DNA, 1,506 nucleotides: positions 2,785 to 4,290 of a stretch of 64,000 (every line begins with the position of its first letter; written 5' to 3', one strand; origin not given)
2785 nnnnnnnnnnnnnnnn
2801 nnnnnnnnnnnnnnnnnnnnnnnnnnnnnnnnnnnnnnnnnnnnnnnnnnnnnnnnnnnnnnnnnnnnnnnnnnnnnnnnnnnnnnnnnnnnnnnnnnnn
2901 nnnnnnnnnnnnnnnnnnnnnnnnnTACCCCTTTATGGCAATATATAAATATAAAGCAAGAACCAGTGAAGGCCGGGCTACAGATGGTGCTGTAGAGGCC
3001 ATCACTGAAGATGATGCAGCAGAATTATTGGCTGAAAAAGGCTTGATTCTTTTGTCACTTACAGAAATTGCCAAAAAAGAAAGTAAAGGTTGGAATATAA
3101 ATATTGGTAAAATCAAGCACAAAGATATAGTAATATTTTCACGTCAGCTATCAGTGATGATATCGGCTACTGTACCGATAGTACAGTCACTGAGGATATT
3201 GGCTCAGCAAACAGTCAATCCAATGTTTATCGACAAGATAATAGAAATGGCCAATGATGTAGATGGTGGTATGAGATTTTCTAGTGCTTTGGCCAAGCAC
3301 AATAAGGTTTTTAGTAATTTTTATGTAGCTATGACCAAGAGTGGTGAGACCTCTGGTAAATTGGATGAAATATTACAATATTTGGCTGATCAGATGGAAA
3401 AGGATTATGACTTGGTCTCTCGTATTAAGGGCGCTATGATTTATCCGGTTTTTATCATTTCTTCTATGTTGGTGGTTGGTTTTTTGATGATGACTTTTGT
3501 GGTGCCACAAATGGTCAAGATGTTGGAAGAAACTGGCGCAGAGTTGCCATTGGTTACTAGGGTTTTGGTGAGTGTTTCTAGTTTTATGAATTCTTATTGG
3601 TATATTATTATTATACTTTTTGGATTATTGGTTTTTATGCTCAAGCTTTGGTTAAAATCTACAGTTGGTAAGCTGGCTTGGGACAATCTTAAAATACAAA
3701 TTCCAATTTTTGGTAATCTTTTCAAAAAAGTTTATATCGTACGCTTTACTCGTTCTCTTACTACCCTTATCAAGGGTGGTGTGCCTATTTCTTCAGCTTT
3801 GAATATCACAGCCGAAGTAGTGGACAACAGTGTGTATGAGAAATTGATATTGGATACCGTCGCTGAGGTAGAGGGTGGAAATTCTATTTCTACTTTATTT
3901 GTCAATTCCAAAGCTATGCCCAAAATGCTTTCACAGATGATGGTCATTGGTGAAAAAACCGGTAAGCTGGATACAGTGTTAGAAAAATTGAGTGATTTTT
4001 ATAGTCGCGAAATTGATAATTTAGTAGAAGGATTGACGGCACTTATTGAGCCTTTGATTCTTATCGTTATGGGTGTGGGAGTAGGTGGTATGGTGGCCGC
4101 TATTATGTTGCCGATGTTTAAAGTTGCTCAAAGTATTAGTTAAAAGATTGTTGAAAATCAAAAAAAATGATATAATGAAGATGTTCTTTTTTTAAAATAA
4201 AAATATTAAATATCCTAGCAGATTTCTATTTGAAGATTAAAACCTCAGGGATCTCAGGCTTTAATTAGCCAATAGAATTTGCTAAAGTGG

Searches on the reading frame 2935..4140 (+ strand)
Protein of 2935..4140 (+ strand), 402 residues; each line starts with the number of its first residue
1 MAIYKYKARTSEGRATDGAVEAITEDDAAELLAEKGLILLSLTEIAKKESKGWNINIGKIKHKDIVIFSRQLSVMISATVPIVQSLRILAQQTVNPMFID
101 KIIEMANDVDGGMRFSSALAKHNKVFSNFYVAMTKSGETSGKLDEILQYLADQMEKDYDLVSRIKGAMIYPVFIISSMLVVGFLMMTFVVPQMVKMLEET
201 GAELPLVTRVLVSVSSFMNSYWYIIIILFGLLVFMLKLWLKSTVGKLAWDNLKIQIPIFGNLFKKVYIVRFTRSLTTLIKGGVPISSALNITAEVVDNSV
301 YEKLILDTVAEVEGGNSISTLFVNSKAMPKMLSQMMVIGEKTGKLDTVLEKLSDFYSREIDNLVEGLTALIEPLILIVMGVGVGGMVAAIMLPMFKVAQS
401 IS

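Call 44: find_encoding_contigs(protein=window:2935-4140:+, flank=10000, max_places=1)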
Protein window:2935-4140:+ (402 aa): 3 contigs read that carry it; 1 place shown.
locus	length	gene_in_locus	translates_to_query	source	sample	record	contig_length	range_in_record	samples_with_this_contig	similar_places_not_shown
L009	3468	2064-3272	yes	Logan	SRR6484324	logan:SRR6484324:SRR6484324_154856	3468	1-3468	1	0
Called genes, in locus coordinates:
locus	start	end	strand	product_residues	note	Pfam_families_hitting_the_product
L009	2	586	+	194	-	?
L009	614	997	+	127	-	PF00072:Response_reg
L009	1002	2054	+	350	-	PF00437:T2SSE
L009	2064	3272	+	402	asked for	PF28597:T2SSF_N, PF00482:T2SSF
